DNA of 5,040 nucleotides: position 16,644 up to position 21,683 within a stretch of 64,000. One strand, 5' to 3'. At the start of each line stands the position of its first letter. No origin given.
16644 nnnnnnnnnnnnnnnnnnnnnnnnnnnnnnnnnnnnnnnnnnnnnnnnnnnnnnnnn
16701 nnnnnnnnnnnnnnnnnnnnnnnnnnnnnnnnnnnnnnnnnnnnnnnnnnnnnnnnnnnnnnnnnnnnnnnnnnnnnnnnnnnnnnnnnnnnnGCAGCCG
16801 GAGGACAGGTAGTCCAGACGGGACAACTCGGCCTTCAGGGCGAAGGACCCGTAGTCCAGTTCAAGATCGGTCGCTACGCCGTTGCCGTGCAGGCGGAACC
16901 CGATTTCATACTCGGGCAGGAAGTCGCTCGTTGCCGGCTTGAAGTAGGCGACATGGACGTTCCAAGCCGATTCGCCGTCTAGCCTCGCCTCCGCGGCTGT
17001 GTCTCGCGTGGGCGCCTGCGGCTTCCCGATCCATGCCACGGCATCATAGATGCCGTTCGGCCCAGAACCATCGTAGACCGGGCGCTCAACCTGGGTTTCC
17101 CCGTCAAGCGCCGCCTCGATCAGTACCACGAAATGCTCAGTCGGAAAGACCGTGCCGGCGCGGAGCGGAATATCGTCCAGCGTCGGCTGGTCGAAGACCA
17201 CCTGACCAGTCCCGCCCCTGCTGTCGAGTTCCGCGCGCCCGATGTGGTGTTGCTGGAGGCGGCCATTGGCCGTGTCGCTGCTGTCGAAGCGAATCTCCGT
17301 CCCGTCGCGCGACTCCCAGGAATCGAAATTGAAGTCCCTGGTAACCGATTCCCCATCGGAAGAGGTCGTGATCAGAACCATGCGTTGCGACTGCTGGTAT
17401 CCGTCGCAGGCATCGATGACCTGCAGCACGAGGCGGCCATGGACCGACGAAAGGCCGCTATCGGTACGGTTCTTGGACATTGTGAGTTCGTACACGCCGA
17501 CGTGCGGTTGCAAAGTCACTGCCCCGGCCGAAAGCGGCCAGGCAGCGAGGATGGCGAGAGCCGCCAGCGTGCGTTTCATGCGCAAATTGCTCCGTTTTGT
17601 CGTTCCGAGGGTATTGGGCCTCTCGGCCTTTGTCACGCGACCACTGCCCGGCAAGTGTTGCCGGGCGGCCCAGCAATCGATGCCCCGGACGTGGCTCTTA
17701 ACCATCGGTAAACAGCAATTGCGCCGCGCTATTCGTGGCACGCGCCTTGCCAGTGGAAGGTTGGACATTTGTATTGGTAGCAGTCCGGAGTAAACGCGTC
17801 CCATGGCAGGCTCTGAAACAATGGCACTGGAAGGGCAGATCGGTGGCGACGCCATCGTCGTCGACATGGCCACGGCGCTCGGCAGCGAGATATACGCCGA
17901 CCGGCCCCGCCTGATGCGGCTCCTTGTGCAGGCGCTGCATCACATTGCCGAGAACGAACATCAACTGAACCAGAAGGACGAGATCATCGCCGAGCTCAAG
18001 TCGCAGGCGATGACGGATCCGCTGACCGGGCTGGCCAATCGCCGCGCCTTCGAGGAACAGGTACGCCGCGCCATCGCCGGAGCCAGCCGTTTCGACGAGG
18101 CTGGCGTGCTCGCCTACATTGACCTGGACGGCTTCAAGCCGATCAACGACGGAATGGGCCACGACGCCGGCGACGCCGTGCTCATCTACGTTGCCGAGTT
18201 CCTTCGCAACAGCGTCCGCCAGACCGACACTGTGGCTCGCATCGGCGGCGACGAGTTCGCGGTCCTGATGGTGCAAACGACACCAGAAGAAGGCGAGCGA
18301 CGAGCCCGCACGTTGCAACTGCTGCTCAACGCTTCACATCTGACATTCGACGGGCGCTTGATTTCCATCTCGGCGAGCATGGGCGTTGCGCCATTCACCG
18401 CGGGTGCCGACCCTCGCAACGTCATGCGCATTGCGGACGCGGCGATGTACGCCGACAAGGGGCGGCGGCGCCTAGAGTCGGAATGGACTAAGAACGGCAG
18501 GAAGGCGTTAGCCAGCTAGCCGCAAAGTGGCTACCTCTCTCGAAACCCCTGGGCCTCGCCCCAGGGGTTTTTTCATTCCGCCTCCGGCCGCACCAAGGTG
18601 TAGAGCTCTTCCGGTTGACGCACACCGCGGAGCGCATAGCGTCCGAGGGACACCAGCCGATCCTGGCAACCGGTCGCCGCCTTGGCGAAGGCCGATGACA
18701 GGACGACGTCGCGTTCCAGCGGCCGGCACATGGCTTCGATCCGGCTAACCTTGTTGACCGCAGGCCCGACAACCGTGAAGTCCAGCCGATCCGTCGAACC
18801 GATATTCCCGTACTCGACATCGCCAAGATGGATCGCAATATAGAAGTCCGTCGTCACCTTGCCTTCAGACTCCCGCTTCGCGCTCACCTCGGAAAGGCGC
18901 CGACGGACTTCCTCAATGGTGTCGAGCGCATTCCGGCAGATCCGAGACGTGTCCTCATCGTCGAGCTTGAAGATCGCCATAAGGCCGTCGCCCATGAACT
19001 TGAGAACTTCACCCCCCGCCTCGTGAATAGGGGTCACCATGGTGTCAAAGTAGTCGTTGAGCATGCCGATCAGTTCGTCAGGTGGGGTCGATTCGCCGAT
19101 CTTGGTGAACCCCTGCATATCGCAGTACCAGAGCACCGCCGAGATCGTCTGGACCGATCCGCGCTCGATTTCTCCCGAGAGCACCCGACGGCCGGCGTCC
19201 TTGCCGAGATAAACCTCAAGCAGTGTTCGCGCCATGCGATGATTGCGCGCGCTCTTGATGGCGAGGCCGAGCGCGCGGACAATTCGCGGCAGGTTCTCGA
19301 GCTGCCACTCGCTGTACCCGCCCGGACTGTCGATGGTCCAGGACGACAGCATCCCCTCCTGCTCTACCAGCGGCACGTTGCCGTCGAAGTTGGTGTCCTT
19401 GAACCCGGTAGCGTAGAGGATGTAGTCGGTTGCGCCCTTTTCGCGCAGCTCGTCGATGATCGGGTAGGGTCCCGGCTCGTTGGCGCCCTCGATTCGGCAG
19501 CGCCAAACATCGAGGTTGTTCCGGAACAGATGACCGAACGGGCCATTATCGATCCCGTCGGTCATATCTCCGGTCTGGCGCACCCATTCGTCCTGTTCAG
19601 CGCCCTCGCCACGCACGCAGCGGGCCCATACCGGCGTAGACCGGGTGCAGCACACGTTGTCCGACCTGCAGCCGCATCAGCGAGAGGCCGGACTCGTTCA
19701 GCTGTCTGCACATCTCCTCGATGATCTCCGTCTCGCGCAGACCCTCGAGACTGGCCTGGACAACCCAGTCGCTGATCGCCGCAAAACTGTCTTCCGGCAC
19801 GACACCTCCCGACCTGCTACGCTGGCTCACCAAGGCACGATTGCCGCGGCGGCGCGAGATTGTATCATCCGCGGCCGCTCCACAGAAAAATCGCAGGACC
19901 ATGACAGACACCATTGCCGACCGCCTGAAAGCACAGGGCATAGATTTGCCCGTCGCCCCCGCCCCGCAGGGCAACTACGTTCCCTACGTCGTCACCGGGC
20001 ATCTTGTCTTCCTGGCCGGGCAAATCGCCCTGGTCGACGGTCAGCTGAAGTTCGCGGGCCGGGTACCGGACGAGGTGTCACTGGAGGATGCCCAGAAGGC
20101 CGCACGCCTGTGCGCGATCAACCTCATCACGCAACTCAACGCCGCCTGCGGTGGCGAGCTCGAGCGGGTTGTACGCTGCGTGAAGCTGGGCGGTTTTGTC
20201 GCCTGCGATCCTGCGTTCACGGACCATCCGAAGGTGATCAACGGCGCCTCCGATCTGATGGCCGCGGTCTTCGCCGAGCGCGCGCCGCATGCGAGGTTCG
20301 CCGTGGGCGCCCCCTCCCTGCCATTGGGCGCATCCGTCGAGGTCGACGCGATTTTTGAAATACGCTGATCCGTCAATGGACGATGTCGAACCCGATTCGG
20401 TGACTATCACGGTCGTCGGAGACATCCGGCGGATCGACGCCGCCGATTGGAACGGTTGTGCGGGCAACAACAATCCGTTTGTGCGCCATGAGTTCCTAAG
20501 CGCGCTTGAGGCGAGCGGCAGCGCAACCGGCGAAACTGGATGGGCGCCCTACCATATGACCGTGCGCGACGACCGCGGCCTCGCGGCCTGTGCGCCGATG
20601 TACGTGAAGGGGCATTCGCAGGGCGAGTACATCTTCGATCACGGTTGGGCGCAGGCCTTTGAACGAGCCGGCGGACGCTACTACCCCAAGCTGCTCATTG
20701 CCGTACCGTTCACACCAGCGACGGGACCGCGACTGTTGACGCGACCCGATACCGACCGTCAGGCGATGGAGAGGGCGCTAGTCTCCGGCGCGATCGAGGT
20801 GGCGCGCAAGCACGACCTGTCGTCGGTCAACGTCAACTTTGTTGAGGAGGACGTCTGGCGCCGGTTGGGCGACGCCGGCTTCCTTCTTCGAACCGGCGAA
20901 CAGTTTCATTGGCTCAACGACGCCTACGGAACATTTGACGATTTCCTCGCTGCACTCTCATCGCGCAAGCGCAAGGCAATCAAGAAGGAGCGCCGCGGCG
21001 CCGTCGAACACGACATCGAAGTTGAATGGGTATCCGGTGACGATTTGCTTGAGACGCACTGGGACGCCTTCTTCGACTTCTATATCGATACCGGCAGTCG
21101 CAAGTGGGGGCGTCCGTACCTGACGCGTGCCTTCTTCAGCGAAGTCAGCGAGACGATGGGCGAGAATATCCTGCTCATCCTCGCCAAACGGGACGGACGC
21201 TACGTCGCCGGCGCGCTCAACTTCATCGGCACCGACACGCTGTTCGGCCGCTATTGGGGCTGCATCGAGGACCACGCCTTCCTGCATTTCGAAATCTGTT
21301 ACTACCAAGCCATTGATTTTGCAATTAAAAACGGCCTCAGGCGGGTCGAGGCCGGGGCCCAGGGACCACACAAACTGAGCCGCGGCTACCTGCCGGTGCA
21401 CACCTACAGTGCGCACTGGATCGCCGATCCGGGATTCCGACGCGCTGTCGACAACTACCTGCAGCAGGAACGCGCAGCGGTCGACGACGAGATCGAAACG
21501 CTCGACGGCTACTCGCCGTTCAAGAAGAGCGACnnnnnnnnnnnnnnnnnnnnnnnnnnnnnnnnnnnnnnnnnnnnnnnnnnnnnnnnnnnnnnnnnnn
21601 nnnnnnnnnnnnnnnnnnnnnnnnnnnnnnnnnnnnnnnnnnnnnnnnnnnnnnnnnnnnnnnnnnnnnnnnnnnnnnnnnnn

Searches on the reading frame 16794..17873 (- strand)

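Call 51: search_protein_families(library=pfam, proteins=[window:16794-17873:-], max_evalue=0.00001)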
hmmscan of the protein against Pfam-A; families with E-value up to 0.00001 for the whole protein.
window:16794-17873:- (360 aa): 1 family
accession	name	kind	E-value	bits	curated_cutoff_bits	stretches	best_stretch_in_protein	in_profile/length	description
PF08904.16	EipB_like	-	2e-68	231.1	25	1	116-356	2-248/249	EipB-like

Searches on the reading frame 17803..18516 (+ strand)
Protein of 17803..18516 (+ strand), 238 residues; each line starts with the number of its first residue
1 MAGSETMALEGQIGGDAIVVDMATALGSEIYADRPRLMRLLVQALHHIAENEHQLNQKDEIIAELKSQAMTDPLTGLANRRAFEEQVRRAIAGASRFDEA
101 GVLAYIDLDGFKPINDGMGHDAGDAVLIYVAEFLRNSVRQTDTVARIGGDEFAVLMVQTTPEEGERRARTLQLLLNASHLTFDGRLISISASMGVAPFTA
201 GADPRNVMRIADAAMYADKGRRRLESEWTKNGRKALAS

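Call 51: search_protein_families(library=pfam, proteins=[window:17803-18516:+], max_evalue=0.00001)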
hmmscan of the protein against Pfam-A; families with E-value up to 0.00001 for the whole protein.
window:17803-18516:+ (238 aa): 1 family
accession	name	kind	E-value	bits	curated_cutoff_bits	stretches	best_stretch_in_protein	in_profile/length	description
PF00990.26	GGDEF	-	6.7e-40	136.9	23.8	1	69-222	1-158/161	Diguanylate cyclase, GGDEF domain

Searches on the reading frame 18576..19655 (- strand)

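Call 51: search_protein_families(library=pfam, proteins=[window:18576-19655:-], max_evalue=0.00001)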
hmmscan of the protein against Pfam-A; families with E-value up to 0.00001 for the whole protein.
window:18576-19655:- (360 aa): 1 family
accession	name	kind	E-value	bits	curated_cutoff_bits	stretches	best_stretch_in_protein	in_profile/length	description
PF00211.25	Guanylate_cyc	-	1.6e-12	47.9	21.9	1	175-354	11-181/183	Adenylate and Guanylate cyclase catalytic domain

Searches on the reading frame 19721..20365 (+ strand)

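Call 51: search_protein_families(library=pfam, proteins=[window:19721-20365:+], max_evalue=0.00001)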
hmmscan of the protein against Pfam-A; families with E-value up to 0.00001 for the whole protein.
window:19721-20365:+ (215 aa): 2 families
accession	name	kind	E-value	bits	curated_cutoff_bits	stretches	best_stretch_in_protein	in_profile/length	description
PF14588.11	YjgF_endoribonc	-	3.8e-24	85.6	35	1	68-206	3-140/148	YjgF/chorismate_mutase-like, putative endoribonuclease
PF01042.26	Ribonuc_L-PSP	-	1.6e-11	44.7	27.3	1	79-211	4-118/121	Endoribonuclease L-PSP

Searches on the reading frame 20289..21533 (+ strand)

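Call 51: search_protein_families(library=pfam, proteins=[window:20289-21533:+], max_evalue=0.00001)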
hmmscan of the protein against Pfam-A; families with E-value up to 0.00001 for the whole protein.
window:20289-21533:+ (415 aa): 2 families
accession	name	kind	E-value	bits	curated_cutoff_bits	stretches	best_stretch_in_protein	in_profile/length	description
PF04339.18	FemAB_like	-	7.4e-164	545.7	27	1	46-413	2-369/369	Peptidogalycan biosysnthesis/recognition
PF13480.13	Acetyltransf_6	-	2e-12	47.9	22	1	225-357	1-136/143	Acetyltransferase (GNAT) domain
